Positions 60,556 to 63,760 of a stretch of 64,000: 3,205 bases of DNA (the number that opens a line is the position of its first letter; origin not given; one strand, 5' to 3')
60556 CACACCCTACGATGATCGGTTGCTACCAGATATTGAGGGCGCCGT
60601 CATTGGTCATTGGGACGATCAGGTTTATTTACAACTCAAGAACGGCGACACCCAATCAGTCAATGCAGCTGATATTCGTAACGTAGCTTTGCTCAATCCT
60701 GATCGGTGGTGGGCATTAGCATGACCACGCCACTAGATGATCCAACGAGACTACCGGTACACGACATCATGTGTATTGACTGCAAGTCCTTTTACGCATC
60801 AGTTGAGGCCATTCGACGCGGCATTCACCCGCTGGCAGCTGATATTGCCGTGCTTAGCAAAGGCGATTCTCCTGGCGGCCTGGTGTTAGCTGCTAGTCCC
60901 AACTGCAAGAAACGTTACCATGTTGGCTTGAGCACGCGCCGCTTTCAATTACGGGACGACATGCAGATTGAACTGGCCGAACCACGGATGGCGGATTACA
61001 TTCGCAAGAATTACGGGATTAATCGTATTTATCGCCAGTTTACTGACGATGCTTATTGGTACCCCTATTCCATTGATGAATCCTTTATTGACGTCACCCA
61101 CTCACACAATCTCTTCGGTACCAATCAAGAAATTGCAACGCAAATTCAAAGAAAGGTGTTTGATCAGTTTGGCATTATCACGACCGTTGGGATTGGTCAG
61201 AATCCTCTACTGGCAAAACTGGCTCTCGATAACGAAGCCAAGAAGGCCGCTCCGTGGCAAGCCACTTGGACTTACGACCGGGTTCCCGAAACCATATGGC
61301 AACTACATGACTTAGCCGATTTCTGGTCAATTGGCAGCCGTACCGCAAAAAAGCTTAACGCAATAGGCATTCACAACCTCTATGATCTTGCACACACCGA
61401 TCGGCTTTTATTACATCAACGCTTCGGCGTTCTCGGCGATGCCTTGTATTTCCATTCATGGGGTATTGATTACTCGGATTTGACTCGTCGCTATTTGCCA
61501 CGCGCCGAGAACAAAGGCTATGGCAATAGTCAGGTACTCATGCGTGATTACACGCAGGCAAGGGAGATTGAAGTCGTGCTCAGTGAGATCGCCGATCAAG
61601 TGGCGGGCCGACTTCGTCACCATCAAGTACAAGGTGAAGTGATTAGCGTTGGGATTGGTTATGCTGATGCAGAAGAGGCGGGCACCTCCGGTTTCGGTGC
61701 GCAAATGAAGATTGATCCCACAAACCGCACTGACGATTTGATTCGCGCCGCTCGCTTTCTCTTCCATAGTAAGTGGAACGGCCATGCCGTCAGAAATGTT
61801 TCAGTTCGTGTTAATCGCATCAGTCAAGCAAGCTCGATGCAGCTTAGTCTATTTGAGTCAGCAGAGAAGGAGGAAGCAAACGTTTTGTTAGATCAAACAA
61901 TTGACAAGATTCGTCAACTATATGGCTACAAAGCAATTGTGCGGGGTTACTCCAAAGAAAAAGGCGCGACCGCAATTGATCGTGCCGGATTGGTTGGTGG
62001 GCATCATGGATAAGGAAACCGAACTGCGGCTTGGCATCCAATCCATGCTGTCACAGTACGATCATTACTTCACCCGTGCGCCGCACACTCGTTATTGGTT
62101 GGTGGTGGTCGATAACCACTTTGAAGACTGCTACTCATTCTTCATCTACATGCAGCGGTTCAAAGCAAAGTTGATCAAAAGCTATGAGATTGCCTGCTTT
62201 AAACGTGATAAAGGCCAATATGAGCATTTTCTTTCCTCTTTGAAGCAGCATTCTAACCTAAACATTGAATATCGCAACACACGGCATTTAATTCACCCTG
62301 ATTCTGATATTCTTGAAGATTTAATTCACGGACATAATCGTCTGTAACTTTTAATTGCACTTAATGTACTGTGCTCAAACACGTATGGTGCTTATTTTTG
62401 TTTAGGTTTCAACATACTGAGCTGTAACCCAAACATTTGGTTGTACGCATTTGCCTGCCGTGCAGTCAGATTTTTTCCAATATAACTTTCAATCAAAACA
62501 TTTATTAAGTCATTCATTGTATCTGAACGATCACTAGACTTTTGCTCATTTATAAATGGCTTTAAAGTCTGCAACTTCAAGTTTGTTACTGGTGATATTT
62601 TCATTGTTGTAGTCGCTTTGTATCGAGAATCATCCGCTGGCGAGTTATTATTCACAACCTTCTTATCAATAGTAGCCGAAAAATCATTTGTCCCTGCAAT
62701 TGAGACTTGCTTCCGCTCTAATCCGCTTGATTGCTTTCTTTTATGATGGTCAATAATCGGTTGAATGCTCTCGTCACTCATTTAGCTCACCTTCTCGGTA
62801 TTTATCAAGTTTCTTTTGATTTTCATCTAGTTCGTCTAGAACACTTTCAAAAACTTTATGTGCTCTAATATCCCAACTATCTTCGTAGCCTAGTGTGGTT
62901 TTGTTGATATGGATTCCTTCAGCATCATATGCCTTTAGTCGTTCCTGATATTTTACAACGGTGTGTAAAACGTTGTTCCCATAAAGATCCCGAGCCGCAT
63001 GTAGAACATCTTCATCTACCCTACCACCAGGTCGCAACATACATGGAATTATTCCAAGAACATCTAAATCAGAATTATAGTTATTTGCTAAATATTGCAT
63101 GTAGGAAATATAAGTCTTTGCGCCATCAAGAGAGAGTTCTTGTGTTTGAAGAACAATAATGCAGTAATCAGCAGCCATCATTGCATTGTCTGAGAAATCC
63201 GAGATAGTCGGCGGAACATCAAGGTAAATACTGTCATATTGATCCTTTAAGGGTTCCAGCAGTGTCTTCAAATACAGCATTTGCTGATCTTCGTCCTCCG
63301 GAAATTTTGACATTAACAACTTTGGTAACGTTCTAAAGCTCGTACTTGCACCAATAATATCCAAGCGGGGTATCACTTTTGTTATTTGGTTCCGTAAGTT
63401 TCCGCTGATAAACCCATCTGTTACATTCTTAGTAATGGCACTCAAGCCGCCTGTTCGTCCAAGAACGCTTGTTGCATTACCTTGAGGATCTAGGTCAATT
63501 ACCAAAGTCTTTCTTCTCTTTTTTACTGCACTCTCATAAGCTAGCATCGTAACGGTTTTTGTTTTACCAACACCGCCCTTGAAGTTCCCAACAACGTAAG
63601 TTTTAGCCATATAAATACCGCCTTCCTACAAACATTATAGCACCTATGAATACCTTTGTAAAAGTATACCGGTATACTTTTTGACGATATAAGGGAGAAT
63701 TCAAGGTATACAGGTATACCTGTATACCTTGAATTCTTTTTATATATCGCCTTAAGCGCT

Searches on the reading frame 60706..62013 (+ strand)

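Call 51: search_protein_families(library=ncbifam, proteins=[window:60706-62013:+], max_evalue=0.01)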
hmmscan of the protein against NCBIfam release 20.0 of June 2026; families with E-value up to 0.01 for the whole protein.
window:60706-62013:+ (435 aa): 10 families
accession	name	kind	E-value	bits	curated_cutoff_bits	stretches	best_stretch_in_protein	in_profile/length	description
NF002848.0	PRK03103.1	subfamily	2e-90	303.2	381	1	20-434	5-409/410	DNA polymerase IV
NF002492.0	PRK01810.1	equivalog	5.9e-49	166.9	399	1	21-419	12-397/412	DNA polymerase IV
NF003015.0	PRK03858.1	subfamily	4e-41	141.4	367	1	21-415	9-384/399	DNA polymerase IV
NF002677.0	PRK02406.1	equivalog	8.3e-37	127.1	256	1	19-376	6-347/357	DNA polymerase IV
NF002751.0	PRK02794.1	equivalog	1.3e-34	119.9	371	1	20-419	39-420/425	DNA polymerase IV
NF010731.0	PRK14133.1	equivalog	7.6e-26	91.1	362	1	20-385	4-349/352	DNA polymerase IV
NF002882.0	PRK03348.1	equivalog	3.8e-25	88.6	389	1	21-392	7-362/461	DNA polymerase IV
NF002955.0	PRK03609.1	subfamily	4.6e-22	78.5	431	1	24-404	5-382/422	translesion error-prone DNA polymerase V subunit UmuC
NF002883.0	PRK03352.1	equivalog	5.5e-20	71.8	330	1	122-371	107-341/347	DNA polymerase IV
NF002292.0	PRK01216.1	equivalog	1.8e-13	50.2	339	1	122-241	103-218/351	DNA polymerase IV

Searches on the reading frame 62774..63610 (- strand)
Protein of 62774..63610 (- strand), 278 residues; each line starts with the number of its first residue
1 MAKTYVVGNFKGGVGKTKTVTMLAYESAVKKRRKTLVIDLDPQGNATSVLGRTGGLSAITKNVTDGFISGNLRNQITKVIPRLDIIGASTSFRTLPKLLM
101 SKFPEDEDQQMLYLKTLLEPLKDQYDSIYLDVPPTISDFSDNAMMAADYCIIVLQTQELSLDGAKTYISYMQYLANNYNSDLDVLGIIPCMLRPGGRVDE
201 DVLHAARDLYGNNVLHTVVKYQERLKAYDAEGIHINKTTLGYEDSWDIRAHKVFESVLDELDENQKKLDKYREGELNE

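Call 51: search_protein_families(library=ncbifam, proteins=[window:62774-63610:-], max_evalue=0.01)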
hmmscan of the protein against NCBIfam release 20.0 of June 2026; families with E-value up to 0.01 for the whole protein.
window:62774-63610:- (278 aa): 15 families
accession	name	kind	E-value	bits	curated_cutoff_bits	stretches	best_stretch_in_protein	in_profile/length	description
NF041283.1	PrgP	equivalog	5.9e-50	170.2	400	1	3-268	3-264/297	ParA superfamily DNA segregation protein PrgP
NF041546.1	ParA_partition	equivalog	4.2e-14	52.6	180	2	7-48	4-44/203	ParA family partition ATPase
TIGR03453.1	partition_RepA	equivalog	1.6e-13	50.2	348.45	1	7-215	109-330/387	plasmid partitioning protein RepA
NF010259.0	PRK13705.1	equivalog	2.5e-08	33.3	725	1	7-176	111-286/388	plasmid-partitioning protein SopA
TIGR01968.1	minD_bact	equivalog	1.5e-07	31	212.9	1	110-158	97-145/261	septum site-determining protein MinD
NF010443.0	PRK13869.1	subfamily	1.9e-07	30.2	446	1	6-163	125-290/405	plasmid-partitioning protein RepA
TIGR01007.1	eps_fam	subfamily_domain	4.9e-06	26.2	108.05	1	3-159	18-163/204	polysaccharide biosynthesis tyrosine autokinase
NF047398.1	AAA_KGGVGR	domain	6e-06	26.7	90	1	6-41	6-40/190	KGGVGR-motif variant AAA ATPase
TIGR03371.1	cellulose_yhjQ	equivalog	2.1e-05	24.1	157.85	0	7-44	6-42/246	cellulose biosynthesis protein BcsQ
NF009701.0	PRK13230.1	subfamily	0.0025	16.9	350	1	11-53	9-50/291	nitrogenase reductase-like protein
NF008079.0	PRK10818.1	equivalog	0.0048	16.3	508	1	1-41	1-40/270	septum site-determining protein MinD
TIGR01969.1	minD_arch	subfamily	0.0078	15.4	201.75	0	9-160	7-144/251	cell division ATPase MinD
TIGR02016.1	BchX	equivalog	0.008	15.5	331.2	0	11-90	8-85/296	chlorophyllide a reductase iron protein subunit X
NF041136.1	MrpORP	equivalog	0.0082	15.5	450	0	4-45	7-47/365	iron-sulfur cluster carrier protein MrpORP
TIGR04291.1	arsen_driv_ArsA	equivalog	0.0084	14.9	650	0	5-68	5-67/565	arsenical pump-driving ATPase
